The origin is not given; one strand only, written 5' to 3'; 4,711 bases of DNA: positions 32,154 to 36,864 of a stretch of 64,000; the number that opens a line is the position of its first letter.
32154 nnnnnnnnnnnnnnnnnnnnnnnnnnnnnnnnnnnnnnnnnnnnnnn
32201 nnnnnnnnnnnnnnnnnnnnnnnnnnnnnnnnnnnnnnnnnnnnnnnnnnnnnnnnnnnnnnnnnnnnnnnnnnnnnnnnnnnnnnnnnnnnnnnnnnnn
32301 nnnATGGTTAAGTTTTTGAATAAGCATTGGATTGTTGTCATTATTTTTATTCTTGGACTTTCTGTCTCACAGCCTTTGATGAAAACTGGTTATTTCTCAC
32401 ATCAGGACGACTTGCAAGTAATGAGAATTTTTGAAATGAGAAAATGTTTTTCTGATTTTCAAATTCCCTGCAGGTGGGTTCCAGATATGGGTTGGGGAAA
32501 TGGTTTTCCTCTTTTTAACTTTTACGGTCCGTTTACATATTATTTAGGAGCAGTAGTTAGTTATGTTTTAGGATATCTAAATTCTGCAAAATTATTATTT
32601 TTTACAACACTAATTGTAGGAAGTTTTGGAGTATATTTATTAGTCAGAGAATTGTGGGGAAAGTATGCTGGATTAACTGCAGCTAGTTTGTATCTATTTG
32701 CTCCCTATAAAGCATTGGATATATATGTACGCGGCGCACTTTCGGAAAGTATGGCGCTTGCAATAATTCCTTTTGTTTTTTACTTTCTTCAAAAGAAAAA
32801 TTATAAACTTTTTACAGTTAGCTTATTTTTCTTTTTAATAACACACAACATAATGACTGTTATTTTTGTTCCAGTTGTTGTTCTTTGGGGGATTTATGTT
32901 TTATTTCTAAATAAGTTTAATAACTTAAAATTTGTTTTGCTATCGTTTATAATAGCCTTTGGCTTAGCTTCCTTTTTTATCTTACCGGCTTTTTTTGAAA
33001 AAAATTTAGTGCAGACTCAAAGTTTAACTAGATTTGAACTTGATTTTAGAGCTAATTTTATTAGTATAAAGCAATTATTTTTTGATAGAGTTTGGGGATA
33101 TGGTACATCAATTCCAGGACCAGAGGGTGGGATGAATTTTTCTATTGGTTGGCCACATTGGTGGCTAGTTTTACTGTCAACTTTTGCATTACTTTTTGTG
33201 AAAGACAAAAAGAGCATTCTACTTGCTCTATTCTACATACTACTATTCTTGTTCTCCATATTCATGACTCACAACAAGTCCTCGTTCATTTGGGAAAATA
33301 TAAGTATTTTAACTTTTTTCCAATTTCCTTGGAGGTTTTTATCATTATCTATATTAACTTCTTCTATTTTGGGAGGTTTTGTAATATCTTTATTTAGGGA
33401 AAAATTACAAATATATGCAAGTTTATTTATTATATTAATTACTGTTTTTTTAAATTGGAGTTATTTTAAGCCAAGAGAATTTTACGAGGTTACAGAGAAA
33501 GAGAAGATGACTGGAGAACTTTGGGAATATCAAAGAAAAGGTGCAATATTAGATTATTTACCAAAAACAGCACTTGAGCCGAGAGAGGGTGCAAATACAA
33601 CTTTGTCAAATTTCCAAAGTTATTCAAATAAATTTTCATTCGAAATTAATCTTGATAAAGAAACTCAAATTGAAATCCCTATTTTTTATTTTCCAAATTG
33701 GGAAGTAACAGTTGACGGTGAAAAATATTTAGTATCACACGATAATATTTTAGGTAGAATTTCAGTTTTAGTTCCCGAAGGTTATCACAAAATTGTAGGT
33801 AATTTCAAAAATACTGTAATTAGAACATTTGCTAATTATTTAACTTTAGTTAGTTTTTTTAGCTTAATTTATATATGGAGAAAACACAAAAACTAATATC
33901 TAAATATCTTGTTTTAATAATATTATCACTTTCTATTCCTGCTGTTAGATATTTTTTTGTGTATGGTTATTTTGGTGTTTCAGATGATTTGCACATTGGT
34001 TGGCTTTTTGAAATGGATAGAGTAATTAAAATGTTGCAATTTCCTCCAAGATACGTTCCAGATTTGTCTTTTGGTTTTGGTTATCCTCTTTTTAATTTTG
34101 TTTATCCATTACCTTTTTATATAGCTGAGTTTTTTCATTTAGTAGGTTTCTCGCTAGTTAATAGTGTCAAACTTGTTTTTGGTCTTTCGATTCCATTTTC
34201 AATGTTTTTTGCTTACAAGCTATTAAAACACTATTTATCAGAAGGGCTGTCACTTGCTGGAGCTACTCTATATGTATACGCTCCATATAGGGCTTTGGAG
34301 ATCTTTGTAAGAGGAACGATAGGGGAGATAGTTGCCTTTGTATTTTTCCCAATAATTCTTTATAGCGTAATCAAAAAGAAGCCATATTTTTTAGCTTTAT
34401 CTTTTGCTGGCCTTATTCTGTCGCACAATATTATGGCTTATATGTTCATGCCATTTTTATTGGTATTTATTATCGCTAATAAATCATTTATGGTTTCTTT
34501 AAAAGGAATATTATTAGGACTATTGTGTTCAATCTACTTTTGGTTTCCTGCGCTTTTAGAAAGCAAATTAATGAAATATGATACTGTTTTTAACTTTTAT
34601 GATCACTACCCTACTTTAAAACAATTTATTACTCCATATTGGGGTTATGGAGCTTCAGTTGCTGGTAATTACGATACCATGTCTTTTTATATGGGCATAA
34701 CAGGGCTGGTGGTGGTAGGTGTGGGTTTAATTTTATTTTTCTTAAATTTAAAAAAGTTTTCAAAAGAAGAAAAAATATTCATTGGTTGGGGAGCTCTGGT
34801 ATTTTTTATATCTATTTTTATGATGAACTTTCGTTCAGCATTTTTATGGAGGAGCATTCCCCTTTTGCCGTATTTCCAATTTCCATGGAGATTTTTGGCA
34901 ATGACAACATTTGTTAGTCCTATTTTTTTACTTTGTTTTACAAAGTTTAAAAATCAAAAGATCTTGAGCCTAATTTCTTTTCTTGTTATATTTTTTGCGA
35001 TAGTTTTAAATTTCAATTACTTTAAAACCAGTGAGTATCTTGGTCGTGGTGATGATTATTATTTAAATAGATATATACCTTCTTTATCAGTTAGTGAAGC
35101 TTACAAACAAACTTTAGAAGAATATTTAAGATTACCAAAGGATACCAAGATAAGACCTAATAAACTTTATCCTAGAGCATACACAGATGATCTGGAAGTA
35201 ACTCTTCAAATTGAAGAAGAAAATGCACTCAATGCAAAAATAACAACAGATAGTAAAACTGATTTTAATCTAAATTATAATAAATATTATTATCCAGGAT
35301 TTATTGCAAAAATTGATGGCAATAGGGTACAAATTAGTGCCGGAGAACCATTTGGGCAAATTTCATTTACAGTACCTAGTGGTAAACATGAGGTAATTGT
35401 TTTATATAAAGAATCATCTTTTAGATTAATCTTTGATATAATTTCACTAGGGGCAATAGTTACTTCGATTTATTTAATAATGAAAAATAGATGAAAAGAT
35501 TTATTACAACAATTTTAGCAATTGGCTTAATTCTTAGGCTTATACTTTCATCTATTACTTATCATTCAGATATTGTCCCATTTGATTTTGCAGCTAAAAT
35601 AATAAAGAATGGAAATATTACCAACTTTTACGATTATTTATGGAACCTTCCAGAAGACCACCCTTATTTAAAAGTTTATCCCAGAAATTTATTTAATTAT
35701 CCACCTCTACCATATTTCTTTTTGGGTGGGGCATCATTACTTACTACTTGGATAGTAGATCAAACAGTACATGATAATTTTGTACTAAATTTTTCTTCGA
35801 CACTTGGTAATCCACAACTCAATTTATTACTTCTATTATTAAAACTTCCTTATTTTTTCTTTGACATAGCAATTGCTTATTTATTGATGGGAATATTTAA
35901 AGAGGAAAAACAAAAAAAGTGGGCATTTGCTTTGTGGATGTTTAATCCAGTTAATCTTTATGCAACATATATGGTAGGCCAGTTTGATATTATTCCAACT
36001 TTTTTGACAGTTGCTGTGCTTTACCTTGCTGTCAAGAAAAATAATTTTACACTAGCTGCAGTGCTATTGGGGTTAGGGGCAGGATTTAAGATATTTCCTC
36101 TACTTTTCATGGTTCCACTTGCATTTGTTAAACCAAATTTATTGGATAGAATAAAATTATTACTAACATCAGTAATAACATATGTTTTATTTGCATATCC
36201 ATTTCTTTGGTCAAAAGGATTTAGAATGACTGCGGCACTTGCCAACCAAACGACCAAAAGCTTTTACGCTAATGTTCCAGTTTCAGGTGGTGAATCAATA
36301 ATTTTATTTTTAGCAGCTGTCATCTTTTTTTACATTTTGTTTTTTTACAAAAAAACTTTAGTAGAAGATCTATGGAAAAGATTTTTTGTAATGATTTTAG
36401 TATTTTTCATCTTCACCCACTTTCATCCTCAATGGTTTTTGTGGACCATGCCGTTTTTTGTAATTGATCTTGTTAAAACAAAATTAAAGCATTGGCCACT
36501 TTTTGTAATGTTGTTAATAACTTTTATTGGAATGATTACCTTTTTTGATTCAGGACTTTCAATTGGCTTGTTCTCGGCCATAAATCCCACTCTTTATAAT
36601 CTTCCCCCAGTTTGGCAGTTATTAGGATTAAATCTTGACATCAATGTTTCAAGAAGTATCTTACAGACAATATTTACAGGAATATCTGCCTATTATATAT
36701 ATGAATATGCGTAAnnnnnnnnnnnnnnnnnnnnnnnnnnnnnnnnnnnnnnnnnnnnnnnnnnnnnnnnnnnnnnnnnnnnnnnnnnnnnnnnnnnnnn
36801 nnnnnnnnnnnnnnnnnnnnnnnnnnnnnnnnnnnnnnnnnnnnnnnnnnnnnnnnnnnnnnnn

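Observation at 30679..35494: Family B triplet: GT-C-like proteins with an H/MQDDL (Asp-Asp) first-loop motif and a conserved PCRWVPD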

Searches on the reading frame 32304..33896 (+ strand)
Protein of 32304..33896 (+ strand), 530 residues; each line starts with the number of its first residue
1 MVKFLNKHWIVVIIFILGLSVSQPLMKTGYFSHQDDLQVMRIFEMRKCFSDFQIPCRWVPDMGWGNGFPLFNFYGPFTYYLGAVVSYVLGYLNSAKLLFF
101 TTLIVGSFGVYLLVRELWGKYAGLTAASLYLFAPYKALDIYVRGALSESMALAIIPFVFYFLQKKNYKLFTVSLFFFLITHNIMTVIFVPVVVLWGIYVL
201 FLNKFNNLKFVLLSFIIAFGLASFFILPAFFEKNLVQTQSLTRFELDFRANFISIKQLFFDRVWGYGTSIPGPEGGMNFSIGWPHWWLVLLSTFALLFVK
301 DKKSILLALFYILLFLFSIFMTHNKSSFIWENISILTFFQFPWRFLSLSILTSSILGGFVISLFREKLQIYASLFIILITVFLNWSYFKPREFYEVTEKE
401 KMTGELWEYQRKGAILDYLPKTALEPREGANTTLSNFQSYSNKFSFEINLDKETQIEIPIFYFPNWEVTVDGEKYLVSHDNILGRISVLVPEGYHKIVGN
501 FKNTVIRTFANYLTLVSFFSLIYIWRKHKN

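Call 3: search_protein_families(library=pfam, proteins=[window:32304-33896:+], max_evalue=0.1)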
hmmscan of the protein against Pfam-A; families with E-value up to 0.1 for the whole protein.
window:32304-33896:+ (530 aa): 2 families
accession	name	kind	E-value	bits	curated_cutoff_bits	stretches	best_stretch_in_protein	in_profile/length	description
PF10131.15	PTPS_related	-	1.1e-05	24.6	26.4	1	71-411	1-334/621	6-pyruvoyl-tetrahydropterin synthase related domain; membrane protein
PF04971.17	Phage_holin_2_1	-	0.042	14.3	26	0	370-392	37-58/64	Bacteriophage P21 holin S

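Call 4: search_protein_families(library=ncbifam, proteins=[window:32304-33896:+], max_evalue=0.1)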
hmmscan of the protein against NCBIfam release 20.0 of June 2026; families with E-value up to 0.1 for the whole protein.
window:32304-33896:+ (530 aa): 0 families

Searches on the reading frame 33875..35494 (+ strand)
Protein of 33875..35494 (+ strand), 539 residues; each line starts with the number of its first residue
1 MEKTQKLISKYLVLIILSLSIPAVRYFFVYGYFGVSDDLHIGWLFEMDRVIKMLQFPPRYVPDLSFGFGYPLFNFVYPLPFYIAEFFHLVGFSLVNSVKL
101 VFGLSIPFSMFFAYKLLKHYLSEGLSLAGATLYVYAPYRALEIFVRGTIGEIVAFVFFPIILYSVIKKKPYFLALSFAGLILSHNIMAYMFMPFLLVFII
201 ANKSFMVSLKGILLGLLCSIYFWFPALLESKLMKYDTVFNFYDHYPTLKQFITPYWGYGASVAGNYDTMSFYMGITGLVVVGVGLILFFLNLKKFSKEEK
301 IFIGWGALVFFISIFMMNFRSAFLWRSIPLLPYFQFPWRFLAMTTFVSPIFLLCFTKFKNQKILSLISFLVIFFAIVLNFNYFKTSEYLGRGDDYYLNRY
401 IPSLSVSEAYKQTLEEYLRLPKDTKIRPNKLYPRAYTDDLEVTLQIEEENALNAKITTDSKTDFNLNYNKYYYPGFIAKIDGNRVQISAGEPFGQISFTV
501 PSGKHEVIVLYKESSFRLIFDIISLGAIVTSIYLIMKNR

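Call 3: search_protein_families(library=pfam, proteins=[window:33875-35494:+], max_evalue=0.1)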
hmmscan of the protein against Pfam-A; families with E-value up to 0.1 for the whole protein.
window:33875-35494:+ (539 aa): 0 families

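Call 4: search_protein_families(library=ncbifam, proteins=[window:33875-35494:+], max_evalue=0.1)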
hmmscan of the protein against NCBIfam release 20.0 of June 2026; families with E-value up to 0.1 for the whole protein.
window:33875-35494:+ (539 aa): 0 families

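Call 12: find_homologous_proteins(query=window:33875-35491:+, max_evalue=0.001)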
Query window:33875-35491:+ (539 aa): 1853 proteins with E <= 0.001 among 8000 candidates; the best 120 are listed.
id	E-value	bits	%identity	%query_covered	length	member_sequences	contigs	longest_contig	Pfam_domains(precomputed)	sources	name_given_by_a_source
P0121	0.0e+0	1189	100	100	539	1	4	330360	-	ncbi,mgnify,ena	ncbi:MAG: hypothetical protein AAB625_01815 [Patescibacteria group bacterium]|mgnify:FL=1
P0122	0.0e+0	1185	100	100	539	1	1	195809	-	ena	-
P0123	0.0e+0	1183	100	100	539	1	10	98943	-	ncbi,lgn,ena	ncbi:MAG: hypothetical protein AAB559_00775 [Patescibacteria group bacterium]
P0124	0.0e+0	1181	99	100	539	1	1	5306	-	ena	-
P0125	0.0e+0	1180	99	100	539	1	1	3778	-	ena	-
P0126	1.1e-269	914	77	96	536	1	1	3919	-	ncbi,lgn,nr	ncbi:MAG: hypothetical protein Q8Q30_02810 [Candidatus Woesebacteria bacterium]|nr:hypothetical prot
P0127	8.6e-268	908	76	100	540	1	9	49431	-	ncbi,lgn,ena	ncbi:MAG: hypothetical protein AAB872_00900 [Patescibacteria group bacterium]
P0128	1.9e-265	900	75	99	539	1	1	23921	-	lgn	-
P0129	6.2e-263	892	74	100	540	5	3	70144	-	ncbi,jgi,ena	-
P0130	6.4e-261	885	75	99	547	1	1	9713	-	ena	-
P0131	5.0e-260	882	73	100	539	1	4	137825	-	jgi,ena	-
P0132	3.3e-259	879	72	100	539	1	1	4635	-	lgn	-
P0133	6.0e-259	879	74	100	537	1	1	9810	-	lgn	-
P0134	2.9e-258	876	75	99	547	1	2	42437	-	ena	-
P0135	9.1e-258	875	74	100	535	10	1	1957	-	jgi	jgi:hypothetical protein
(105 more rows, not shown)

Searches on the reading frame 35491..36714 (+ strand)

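Call 3: search_protein_families(library=pfam, proteins=[window:35491-36714:+], max_evalue=0.1)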
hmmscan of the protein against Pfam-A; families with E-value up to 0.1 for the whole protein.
window:35491-36714:+ (407 aa): 2 families
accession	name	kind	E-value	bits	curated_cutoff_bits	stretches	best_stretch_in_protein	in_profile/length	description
PF09594.16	GT87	-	4.5e-07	30.3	25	1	127-250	36-152/237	Glycosyltransferase family 87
PF05007.19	Mannosyl_trans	-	5.2e-05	23.7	23.4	1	163-212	5-53/259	Mannosyltransferase (PIG-M)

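Call 45: search_protein_families(library=ncbifam, proteins=[window:35491-36714:+], max_evalue=0.001)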
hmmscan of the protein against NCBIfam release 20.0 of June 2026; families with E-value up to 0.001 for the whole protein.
window:35491-36714:+ (407 aa): 0 families
